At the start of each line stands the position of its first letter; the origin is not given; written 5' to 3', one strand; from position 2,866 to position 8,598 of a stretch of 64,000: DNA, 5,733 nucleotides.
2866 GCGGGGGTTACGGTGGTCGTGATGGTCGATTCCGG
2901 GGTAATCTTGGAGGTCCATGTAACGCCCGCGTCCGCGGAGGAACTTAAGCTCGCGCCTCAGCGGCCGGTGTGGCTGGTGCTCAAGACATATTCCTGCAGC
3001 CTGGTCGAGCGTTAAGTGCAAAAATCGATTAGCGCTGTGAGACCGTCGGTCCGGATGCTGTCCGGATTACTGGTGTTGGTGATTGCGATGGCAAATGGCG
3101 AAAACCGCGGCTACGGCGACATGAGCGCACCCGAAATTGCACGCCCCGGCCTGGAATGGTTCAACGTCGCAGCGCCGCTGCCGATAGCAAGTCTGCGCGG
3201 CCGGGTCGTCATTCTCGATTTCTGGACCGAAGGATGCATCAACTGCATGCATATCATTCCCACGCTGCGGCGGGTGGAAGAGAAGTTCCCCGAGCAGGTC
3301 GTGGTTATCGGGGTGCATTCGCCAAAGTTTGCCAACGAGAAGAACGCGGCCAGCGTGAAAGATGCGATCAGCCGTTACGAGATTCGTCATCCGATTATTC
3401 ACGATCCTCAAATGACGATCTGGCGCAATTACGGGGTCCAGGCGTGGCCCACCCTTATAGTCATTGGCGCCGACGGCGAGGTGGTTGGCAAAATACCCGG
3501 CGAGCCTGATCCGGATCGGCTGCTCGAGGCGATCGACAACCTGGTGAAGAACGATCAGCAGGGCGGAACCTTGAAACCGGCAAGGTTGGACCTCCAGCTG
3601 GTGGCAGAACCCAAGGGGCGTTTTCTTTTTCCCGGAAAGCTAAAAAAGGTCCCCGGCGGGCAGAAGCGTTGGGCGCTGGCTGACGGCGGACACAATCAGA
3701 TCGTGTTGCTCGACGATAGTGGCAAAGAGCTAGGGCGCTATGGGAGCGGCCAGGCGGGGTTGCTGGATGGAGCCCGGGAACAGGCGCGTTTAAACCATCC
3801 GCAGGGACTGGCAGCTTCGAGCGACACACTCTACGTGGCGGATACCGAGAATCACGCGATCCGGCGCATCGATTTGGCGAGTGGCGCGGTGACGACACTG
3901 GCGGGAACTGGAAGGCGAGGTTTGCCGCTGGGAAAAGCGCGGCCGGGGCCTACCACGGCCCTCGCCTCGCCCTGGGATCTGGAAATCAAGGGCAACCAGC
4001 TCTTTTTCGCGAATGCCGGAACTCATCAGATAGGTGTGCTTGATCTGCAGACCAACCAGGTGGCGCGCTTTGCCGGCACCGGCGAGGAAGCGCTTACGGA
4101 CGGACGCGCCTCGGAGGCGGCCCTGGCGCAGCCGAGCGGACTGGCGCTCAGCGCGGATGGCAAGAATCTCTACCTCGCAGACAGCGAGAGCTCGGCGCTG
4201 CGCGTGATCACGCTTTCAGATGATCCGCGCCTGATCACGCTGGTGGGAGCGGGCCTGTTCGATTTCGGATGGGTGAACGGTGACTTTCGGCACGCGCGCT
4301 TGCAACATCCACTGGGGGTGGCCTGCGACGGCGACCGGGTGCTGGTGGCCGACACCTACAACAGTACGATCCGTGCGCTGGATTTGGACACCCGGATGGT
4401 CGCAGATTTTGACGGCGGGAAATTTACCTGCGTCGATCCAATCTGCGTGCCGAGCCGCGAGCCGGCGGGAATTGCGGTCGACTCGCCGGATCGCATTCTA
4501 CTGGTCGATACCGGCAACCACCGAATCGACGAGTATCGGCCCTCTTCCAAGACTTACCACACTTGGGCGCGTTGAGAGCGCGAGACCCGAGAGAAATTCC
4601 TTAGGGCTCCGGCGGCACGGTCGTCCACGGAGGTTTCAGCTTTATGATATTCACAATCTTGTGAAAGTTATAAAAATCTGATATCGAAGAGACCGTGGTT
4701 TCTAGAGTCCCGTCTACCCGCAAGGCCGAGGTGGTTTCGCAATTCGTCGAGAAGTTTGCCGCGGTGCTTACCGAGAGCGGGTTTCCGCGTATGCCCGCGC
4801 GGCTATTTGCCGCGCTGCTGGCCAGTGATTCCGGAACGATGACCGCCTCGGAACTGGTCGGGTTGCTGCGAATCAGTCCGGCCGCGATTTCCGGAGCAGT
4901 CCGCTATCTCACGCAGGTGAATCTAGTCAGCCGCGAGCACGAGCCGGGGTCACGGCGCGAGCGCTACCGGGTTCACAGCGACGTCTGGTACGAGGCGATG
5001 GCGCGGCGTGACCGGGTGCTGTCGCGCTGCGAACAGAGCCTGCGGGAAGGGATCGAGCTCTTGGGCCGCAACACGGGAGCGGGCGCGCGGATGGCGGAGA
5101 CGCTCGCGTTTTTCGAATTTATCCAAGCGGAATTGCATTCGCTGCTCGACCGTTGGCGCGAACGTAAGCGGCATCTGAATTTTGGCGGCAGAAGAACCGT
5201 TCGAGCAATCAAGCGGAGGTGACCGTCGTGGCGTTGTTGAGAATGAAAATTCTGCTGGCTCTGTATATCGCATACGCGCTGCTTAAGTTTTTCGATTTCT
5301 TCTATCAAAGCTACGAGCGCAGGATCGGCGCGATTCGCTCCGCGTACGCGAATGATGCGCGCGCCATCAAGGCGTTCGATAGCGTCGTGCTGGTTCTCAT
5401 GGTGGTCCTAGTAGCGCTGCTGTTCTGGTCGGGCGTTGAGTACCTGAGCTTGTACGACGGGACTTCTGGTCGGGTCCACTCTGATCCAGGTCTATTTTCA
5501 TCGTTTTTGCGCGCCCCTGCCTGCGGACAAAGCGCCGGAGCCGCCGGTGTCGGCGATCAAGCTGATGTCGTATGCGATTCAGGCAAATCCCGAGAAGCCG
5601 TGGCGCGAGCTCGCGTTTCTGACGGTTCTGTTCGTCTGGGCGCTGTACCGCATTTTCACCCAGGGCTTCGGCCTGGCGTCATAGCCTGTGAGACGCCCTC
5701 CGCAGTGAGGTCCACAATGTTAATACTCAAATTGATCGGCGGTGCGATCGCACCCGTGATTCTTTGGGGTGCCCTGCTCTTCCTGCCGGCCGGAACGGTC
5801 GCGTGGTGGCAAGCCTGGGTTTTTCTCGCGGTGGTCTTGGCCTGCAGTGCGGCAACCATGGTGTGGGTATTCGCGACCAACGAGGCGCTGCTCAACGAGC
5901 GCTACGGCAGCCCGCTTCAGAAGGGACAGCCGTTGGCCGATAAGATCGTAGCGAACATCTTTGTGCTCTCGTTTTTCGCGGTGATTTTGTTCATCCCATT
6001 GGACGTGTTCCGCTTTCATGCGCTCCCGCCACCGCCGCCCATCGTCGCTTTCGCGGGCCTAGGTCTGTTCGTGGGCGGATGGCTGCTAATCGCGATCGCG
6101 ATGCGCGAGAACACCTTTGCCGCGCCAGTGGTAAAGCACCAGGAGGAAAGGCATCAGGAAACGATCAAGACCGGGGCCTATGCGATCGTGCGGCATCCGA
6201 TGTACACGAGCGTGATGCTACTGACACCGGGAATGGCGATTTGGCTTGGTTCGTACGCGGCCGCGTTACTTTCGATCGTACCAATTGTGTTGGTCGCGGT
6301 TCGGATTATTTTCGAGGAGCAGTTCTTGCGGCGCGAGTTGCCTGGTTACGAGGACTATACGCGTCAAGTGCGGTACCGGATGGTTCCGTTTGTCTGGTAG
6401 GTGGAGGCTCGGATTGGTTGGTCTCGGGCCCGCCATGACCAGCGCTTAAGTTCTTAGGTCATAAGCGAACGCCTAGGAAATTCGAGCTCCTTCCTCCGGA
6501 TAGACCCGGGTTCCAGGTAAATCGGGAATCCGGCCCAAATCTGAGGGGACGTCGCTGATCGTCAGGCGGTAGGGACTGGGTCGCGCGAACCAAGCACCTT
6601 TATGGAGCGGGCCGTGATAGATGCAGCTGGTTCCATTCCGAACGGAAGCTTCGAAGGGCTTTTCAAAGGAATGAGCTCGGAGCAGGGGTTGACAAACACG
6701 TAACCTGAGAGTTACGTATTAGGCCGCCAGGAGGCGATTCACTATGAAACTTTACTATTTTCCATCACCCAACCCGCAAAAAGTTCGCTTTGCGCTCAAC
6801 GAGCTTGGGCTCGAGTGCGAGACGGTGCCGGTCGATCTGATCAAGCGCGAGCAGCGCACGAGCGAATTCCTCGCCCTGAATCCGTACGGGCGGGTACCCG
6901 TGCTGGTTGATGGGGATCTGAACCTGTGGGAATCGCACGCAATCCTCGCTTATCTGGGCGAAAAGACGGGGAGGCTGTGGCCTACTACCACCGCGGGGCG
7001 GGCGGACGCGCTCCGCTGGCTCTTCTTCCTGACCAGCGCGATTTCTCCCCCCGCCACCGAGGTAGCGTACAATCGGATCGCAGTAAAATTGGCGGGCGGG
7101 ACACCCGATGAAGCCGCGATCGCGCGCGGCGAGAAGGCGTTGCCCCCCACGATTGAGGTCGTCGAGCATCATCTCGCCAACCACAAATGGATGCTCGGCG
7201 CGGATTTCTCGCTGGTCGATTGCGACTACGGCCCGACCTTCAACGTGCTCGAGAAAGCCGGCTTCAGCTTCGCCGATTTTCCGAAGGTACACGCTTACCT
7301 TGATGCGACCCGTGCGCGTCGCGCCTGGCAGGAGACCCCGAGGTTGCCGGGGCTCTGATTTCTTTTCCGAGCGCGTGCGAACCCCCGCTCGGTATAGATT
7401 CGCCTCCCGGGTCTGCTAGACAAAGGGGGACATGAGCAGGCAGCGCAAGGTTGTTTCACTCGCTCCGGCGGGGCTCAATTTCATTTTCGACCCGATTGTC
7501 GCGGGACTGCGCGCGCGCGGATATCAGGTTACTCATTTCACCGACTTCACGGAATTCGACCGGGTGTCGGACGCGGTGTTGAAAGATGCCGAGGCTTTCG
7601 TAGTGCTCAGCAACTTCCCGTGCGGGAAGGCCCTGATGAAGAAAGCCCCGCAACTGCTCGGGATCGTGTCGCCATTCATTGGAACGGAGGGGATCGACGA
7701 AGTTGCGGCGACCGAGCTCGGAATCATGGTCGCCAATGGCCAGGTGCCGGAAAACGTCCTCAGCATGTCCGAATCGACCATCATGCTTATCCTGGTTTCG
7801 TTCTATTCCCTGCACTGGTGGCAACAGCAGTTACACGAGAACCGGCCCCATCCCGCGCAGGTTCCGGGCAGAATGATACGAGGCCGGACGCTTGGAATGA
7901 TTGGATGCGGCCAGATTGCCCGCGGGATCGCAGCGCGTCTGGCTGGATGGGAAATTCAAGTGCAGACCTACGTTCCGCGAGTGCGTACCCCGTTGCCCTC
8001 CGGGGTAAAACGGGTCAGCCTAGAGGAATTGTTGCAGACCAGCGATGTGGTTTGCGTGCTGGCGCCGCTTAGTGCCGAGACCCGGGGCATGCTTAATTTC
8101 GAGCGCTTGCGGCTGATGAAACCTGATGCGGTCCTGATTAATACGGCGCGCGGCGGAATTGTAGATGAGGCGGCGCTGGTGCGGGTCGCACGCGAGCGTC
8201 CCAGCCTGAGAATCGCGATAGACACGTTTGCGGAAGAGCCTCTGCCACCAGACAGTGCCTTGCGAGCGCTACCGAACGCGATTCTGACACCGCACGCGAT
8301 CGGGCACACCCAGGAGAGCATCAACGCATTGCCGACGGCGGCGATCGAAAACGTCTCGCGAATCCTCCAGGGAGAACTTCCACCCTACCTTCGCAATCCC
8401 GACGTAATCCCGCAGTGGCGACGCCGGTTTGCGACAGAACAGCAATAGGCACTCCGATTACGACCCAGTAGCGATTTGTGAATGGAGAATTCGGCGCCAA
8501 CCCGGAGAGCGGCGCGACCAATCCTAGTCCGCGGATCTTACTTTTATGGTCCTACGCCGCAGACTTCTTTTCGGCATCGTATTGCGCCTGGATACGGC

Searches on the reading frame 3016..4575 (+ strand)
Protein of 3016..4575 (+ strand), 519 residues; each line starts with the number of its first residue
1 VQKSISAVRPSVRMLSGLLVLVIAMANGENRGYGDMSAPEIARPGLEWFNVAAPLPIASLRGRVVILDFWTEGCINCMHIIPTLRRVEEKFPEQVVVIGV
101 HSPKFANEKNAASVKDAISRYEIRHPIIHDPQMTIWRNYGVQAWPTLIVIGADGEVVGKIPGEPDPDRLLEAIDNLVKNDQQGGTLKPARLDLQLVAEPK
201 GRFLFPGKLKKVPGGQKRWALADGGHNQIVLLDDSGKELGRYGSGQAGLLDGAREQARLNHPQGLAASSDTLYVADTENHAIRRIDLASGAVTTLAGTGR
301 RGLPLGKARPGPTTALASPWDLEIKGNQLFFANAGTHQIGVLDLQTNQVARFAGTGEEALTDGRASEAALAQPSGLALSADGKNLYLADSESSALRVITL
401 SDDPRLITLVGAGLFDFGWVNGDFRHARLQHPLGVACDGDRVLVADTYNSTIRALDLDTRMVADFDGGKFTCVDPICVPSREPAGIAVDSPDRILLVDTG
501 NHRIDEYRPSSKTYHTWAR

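Call 58: search_protein_families(library=pfam, proteins=[window:3016-4575:+], max_evalue=0.00001)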
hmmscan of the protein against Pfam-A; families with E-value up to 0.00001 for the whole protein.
window:3016-4575:+ (519 aa): 7 families
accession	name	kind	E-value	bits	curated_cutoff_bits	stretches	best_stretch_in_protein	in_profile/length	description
PF01436.27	NHL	-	4.8e-26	89.9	20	0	259-283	1-26/28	NHL repeat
PF13905.12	Thioredoxin_8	-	1.2e-14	54.8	27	1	62-156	1-94/94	Thioredoxin-like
PF00578.27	AhpC-TSA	-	2.8e-11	43.9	26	1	56-157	19-122/124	AhpC/TSA family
PF08534.16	Redoxin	-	5.2e-09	36.5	26.6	1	58-165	24-137/148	Redoxin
PF08450.18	SGL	-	7.2e-08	32.8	26.3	0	368-404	131-167/246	SMP-30/Gluconolactonase/LRE-like region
PF25021.1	TEN_NHL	-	1.2e-06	28.2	27.1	0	253-298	135-178/357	Teneurin NHL domain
PF00085.26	Thioredoxin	-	7.4e-06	26.4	23.5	0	63-107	19-63/103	Thioredoxin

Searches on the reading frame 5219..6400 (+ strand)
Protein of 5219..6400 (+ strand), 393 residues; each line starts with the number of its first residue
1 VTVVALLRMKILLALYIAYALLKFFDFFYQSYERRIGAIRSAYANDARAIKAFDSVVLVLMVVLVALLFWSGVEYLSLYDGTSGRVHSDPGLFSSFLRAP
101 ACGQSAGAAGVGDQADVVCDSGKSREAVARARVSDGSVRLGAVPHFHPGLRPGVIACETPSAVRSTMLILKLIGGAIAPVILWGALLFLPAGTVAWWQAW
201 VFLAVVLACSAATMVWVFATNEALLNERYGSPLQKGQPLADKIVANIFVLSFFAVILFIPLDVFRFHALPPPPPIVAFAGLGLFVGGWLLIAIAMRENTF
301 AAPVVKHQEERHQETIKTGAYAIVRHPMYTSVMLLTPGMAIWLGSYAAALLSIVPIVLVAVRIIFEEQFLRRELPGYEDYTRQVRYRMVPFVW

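Call 58: search_protein_families(library=pfam, proteins=[window:5219-6400:+], max_evalue=0.00001)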
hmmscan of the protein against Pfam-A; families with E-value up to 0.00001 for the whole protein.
window:5219-6400:+ (393 aa): 2 families
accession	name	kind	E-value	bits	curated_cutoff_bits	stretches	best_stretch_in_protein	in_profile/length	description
PF04191.18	PEMT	-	5.8e-12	46.4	25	1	278-372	4-100/105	Phospholipid methyltransferase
PF04140.19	ICMT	-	4.6e-06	27.4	24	1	290-370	13-93/95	Isoprenylcysteine carboxyl methyltransferase (ICMT) family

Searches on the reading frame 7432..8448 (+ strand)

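Call 59: search_protein_families(library=pfam, proteins=[window:7432-8448:+], max_evalue=0.00001)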
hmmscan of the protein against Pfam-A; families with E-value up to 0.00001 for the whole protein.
window:7432-8448:+ (338 aa): 2 families
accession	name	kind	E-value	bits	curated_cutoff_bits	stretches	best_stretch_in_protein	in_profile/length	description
PF02826.25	2-Hacid_dh_C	-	2.1e-45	154.7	25.1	1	118-288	2-176/178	D-isomer specific 2-hydroxyacid dehydrogenase, NAD binding domain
PF00389.36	2-Hacid_dh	-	5.6e-11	42.7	24.6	1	47-318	34-130/134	D-isomer specific 2-hydroxyacid dehydrogenase, catalytic domain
